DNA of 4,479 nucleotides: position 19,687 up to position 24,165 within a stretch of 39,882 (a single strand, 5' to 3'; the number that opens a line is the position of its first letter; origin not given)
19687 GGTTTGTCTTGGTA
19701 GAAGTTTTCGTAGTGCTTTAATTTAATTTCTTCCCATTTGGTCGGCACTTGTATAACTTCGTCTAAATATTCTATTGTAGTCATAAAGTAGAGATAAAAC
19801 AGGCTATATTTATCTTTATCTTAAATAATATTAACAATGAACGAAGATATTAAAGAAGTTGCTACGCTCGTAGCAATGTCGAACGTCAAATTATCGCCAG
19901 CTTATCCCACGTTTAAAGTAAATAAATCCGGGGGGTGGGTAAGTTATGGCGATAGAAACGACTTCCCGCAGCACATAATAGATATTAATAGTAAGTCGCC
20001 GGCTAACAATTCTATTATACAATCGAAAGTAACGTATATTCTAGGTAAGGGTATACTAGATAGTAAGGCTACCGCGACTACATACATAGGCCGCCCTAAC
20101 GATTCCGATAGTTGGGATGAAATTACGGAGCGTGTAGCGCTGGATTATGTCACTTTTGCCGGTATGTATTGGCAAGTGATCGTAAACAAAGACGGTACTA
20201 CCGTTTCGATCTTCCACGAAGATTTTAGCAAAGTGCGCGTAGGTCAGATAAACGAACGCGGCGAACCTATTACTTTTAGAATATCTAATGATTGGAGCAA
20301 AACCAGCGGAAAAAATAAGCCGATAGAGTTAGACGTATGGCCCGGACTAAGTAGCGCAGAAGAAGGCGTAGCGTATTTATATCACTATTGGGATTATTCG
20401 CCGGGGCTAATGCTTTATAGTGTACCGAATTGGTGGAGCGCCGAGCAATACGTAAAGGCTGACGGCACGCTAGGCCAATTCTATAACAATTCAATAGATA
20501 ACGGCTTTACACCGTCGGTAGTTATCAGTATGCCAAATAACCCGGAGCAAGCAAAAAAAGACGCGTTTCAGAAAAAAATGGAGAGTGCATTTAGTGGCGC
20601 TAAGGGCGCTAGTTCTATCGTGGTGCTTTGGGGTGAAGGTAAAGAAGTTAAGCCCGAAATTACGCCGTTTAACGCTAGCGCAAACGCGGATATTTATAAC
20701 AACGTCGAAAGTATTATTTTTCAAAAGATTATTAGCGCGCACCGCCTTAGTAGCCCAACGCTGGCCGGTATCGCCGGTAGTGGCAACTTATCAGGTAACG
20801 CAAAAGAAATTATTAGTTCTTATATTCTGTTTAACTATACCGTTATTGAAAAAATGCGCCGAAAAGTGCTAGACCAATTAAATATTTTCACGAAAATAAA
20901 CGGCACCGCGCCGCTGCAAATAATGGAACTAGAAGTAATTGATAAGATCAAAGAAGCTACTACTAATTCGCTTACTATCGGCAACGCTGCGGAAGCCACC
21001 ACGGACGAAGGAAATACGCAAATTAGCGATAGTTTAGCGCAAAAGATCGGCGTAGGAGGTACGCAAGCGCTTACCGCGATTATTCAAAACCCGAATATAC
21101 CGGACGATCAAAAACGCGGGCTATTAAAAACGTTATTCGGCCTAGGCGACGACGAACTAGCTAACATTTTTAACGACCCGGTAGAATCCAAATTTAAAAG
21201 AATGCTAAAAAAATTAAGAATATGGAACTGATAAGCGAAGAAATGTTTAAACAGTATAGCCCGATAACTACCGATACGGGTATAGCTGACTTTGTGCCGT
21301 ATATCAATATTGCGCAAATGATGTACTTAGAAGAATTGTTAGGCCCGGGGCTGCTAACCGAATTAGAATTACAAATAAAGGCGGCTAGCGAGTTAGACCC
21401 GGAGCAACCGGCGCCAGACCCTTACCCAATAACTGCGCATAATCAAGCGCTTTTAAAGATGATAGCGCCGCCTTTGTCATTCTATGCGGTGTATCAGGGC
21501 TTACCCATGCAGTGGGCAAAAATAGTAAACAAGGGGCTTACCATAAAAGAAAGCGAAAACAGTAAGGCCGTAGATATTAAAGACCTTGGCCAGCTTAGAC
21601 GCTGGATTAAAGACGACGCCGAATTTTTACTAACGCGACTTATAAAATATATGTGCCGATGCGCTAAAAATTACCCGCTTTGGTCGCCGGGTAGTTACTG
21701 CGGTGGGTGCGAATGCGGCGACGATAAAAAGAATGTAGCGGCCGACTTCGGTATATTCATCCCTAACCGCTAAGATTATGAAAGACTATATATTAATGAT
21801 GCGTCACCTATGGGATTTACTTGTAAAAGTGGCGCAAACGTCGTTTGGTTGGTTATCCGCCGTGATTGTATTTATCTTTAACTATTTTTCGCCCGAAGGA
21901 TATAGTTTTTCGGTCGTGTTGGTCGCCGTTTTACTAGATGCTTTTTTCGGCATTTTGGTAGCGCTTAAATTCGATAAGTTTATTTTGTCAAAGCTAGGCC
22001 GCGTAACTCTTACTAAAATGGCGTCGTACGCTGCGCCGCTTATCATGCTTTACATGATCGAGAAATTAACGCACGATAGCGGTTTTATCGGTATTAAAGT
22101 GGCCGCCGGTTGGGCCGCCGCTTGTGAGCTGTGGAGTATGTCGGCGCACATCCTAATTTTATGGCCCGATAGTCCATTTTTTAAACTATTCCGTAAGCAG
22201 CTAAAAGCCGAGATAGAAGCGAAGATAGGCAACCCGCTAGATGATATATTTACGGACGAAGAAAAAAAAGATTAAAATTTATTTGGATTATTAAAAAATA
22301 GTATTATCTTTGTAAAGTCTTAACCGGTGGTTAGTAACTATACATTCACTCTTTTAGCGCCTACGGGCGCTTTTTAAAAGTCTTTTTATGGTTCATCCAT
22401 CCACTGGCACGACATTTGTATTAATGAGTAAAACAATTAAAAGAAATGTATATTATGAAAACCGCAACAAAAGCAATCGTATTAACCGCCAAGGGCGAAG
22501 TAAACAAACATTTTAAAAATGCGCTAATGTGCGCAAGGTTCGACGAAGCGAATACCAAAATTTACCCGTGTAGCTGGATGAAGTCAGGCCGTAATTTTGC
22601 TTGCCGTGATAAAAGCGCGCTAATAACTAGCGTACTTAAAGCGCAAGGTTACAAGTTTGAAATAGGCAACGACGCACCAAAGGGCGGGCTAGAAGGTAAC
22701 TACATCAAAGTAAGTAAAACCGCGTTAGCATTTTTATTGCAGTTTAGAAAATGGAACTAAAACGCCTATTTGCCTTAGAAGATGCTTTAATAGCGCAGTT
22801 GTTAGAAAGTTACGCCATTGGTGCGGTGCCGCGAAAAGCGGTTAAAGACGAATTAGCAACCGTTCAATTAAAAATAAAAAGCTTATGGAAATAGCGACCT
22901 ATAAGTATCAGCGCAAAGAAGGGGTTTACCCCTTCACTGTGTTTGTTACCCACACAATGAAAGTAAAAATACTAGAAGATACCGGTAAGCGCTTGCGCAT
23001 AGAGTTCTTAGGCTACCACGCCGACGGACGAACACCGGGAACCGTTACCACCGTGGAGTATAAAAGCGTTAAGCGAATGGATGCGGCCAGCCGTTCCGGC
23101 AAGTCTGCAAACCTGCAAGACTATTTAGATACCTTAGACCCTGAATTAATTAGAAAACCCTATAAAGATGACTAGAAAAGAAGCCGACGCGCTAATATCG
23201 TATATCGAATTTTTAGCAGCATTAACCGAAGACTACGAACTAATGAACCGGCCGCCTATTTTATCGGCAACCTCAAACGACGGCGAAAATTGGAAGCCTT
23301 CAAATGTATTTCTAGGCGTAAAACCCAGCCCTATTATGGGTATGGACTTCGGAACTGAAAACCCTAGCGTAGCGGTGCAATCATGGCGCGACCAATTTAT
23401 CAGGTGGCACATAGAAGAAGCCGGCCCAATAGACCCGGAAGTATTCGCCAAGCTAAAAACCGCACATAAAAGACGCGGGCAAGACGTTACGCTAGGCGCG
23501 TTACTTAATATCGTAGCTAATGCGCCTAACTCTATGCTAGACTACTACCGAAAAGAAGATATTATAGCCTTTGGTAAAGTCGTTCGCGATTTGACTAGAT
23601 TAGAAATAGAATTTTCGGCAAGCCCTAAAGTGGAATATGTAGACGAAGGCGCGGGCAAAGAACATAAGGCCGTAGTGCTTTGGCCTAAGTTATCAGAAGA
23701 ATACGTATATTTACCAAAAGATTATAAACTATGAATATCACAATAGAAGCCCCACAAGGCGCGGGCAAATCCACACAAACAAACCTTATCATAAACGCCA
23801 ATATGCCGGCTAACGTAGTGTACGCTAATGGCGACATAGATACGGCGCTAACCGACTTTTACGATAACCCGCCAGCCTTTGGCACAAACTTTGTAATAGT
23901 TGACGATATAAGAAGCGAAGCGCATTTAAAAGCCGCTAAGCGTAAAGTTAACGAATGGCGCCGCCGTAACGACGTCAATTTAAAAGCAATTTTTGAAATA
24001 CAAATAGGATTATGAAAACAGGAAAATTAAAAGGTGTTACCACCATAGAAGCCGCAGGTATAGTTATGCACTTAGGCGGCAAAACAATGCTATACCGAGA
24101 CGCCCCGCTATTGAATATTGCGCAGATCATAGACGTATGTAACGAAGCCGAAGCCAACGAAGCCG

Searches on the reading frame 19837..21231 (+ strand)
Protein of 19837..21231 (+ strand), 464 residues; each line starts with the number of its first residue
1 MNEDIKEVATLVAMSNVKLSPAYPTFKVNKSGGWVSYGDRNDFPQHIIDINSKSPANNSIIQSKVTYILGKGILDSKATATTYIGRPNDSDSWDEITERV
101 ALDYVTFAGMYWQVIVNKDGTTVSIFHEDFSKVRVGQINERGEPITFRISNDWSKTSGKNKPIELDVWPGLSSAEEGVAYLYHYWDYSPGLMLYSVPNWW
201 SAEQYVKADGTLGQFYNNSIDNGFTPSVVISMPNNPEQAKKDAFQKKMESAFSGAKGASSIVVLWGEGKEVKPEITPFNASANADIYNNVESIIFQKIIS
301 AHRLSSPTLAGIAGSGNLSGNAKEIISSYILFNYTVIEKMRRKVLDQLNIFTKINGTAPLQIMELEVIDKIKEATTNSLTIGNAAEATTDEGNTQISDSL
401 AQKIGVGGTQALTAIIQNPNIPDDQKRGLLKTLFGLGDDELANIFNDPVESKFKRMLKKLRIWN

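Call 11: search_protein_families(library=pfam, proteins=[window:19837-21231:+], max_evalue=0.01)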
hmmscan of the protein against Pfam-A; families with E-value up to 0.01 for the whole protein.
window:19837-21231:+ (464 aa): 1 family
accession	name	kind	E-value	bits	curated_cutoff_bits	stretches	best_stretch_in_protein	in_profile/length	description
PF04860.17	Phage_portal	-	6.2e-09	35.9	39.1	1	82-323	39-251/321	Phage portal protein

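Call 12: search_protein_families(library=phrogs, proteins=[window:19837-21231:+], max_evalue=0.001)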
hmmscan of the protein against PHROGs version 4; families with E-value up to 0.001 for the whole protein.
window:19837-21231:+ (464 aa): 4 families
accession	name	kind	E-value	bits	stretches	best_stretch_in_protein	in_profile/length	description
phrog_11226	-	head and packaging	4.6e-83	280.4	1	26-374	16-386/388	portal protein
phrog_33693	-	head and packaging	3.7e-20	72.9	1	27-353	15-342/560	portal protein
phrog_12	-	head and packaging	3e-07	30.9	1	86-271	133-291/646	portal protein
phrog_68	-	head and packaging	0.00021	21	0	234-328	212-307/344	portal protein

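Call 15: search_dna_similar(query=window:19837-21231:+, collection=phages, mode=protein, max_rows=25)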
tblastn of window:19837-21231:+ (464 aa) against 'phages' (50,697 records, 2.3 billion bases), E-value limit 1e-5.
Records with a match: 4; places in all: 4; records where one place covers at least 80% of the query: 0.
Best place of each record, by identity: <60% 4.
By first word of the organism name: Nonlabens 4.
By host as written in the record: Persicivirga sp. IMCC12024 4.
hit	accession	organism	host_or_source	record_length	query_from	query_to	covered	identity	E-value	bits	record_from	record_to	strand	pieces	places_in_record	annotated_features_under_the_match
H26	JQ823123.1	Nonlabens phage P12024L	Persicivirga sp. IMCC12024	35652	24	346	70%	24.0%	2e-17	91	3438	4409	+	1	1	phage portal protein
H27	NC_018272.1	Nonlabens phage P12024L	Persicivirga sp. IMCC12024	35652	24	346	70%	24.0%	2e-17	91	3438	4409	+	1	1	portal protein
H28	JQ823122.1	Nonlabens phage P12024S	Persicivirga sp. IMCC12024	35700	24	346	70%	23.7%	7e-17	90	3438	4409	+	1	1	phage portal protein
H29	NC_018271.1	Nonlabens phage P12024S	Persicivirga sp. IMCC12024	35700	24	346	70%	23.7%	7e-17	90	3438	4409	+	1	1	portal protein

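Call 35: find_related_loci(query=window:19837-21231:+, collection=viral_contigs, flank=10000)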
Query window:19837-21231:+ (464 aa) in viral_contigs; peptide patterns used: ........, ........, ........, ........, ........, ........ (x = any residue, [..] = any of these).
20 stretches matched a pattern; 9 encode a relative of the query (tblastn E <= 1e-3); 9 distinct loci.
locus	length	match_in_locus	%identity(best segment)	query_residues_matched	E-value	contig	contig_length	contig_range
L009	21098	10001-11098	66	9-373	2e-171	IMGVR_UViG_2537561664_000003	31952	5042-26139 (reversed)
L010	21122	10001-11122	66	5-378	2e-170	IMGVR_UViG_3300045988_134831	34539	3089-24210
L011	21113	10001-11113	64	1-373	4e-167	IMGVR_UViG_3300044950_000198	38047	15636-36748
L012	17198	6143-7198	67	21-373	8e-164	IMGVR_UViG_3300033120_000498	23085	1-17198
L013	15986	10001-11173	59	6-403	2e-159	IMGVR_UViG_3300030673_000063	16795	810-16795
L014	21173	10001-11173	59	6-403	2e-159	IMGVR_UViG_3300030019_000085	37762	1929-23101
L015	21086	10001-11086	61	10-373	1e-158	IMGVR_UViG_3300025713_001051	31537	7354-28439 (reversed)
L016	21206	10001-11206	61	3-402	3e-170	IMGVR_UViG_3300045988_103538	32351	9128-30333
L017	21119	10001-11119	63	1-373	4e-167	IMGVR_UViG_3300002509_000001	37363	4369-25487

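Call 37: find_homologous_proteins(query=window:19837-21231:+, max_evalue=1e-50)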
Query window:19837-21231:+ (464 aa): 392 proteins with E <= 1e-50 among 8000 candidates; the best 120 are listed.
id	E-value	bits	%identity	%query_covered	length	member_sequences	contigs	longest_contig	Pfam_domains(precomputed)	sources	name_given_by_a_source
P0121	1.9e-282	955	90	100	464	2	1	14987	PF04860.18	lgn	-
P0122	2.1e-236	803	77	98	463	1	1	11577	PF04860.18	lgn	-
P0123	2.9e-225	766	74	98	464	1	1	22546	PF04860.18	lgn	-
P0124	8.3e-212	722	83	80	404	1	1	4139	PF04860.18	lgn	-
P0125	7.4e-204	696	66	100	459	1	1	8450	PF04860.18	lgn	-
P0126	1.3e-201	688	78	80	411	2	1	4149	PF04860.18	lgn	-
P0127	1.2e-199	682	66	98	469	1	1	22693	PF04860.18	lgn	-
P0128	8.6e-194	663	66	98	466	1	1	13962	PF04860.18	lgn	-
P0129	6.2e-188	643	64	98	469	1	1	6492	PF04860.18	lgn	-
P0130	1.3e-187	642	64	94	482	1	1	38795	-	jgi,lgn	-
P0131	2.5e-186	638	60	98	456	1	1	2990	PF04860.18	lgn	-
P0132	3.1e-184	631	74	78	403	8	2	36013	PF04860.18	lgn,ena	-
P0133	5.4e-184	630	62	96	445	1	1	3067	PF04860.18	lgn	-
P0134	6.4e-184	630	63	94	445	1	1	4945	PF04860.18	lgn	-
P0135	7.6e-184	630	62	96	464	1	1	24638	PF04860.18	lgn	-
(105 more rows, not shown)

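Call 38: find_encoding_contigs(protein=P0121, flank=10000, max_places=2)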
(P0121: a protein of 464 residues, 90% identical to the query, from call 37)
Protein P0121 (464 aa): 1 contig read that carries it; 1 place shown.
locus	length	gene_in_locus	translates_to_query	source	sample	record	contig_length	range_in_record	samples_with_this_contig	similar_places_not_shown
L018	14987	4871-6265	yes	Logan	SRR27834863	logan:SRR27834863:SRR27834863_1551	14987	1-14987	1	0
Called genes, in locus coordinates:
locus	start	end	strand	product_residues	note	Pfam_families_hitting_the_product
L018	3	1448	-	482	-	?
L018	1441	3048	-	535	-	-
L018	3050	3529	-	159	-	-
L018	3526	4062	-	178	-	-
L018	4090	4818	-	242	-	-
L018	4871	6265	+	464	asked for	PF04860:Phage_portal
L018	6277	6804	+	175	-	PF20459:DUF6712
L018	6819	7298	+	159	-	-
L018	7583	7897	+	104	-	-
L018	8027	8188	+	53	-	-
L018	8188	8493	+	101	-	-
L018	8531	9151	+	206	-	-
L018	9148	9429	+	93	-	-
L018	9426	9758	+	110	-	-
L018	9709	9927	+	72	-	-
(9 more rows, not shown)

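Call 39: find_encoding_contigs(protein=P0122, flank=10000, max_places=2)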
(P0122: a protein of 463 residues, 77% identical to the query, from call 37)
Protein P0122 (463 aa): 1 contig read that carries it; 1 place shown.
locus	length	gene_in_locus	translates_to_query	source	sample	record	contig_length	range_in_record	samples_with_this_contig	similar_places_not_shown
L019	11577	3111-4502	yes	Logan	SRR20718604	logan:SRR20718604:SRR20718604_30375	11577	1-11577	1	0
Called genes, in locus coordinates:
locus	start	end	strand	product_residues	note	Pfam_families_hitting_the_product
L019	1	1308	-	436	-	?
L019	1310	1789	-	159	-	-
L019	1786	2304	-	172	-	-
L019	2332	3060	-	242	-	-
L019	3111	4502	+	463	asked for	PF04860:Phage_portal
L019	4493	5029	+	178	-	PF20459:DUF6712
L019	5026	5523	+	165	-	-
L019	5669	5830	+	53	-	-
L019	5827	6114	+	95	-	-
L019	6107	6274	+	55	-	-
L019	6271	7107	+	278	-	-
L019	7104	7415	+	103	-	-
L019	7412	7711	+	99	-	-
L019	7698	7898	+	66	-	-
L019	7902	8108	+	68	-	-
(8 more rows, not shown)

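Call 40: find_encoding_contigs(protein=P0123, flank=10000, max_places=2)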
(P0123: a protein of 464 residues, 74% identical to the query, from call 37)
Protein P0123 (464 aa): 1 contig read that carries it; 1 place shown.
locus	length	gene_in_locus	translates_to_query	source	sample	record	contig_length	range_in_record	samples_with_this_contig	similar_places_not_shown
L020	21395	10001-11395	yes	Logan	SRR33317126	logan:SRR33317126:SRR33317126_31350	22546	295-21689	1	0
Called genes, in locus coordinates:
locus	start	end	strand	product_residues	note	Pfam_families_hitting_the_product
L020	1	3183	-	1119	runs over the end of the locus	-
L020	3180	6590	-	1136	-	-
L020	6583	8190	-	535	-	-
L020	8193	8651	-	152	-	-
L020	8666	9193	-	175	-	-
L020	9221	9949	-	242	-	-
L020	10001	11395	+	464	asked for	PF04860:Phage_portal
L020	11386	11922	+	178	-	PF20459:DUF6712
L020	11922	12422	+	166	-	-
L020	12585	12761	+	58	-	-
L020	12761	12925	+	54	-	-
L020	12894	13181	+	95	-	-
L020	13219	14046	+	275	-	-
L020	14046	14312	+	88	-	-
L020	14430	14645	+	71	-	-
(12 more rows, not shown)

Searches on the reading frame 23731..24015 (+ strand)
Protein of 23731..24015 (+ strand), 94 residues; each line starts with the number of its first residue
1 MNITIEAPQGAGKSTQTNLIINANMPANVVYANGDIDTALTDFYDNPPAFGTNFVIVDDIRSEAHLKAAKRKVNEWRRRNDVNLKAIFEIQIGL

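Call 66: search_protein_families(library=pfam, max_evalue=10, proteins=[window:23731-24015:+])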
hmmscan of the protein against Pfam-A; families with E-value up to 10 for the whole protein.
window:23731-24015:+ (94 aa): 5 families
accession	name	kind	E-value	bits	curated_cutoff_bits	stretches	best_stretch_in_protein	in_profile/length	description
PF20720.3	nSTAND3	-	0.0073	16.5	27.2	1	3-81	20-93/155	Novel STAND NTPase 3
PF19263.5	DUF5906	-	0.04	15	27.6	1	8-66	5-60/114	Family of unknown function (DUF5906)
PF14555.12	UBA_4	-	0.13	12.6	21.8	1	32-47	25-40/43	UBA-like domain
PF13173.12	AAA_14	-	0.19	12.2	27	1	5-69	7-80/129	AAA domain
PF01712.25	dNK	-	0.2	11.8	27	1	3-54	1-56/203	Deoxynucleoside kinase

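Call 87: search_protein_families(library=padloc, max_evalue=0.01, proteins=[window:23731-24015:+])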
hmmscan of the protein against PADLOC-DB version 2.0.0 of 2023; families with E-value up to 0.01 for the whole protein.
window:23731-24015:+ (94 aa): 0 families

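Call 88: search_protein_families(library=ncbifam, max_evalue=0.01, proteins=[window:23731-24015:+])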
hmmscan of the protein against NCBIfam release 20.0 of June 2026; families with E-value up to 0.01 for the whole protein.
window:23731-24015:+ (94 aa): 0 families
